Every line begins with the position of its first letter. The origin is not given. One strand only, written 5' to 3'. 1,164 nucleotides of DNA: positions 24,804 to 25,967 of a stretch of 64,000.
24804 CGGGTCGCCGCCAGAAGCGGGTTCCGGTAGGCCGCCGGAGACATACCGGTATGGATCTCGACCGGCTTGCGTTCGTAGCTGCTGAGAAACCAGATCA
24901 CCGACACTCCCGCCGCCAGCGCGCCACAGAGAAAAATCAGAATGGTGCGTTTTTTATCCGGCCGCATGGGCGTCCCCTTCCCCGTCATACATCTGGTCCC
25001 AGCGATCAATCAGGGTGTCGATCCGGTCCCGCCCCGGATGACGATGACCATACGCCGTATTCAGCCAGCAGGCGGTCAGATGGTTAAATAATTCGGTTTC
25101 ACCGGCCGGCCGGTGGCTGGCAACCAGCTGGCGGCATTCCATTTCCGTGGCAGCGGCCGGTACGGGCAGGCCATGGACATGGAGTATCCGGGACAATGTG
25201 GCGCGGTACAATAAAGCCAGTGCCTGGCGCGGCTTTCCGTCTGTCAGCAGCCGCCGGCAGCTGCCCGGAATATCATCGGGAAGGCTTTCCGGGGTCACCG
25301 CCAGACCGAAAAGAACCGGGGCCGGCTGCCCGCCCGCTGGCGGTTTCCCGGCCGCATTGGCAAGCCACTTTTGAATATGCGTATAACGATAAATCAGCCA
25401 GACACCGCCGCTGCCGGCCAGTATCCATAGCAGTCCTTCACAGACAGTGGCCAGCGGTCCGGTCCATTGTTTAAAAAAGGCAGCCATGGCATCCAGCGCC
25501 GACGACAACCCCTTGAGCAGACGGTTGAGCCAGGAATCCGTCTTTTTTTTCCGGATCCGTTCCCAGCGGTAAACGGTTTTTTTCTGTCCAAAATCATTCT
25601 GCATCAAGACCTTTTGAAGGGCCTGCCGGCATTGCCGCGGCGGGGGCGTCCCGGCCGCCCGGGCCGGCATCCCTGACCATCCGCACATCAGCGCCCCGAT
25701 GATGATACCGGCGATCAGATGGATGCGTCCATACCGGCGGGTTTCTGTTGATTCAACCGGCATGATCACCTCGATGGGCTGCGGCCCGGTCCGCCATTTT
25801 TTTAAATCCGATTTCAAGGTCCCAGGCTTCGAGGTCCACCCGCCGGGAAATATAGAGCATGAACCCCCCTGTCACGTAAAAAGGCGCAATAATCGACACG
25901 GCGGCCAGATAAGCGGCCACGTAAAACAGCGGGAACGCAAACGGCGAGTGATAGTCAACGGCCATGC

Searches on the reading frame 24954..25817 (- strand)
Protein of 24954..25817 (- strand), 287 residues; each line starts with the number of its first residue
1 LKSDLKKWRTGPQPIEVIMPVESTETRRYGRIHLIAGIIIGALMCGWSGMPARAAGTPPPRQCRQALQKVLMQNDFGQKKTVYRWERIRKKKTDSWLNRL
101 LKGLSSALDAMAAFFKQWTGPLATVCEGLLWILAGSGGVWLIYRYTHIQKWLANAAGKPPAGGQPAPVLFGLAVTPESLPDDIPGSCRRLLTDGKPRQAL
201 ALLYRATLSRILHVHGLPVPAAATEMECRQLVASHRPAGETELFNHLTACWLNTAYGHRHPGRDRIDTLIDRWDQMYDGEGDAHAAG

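Call 30: search_protein_families(library=pfam, proteins=[window:24954-25817:-], max_evalue=0.00001)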
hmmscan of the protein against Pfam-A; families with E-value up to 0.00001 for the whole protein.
window:24954-25817:- (287 aa): 1 family
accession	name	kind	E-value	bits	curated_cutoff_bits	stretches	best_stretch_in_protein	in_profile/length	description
PF13559.11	DUF4129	-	1.4e-07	31.9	24.8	1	203-274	1-69/69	Domain of unknown function (DUF4129)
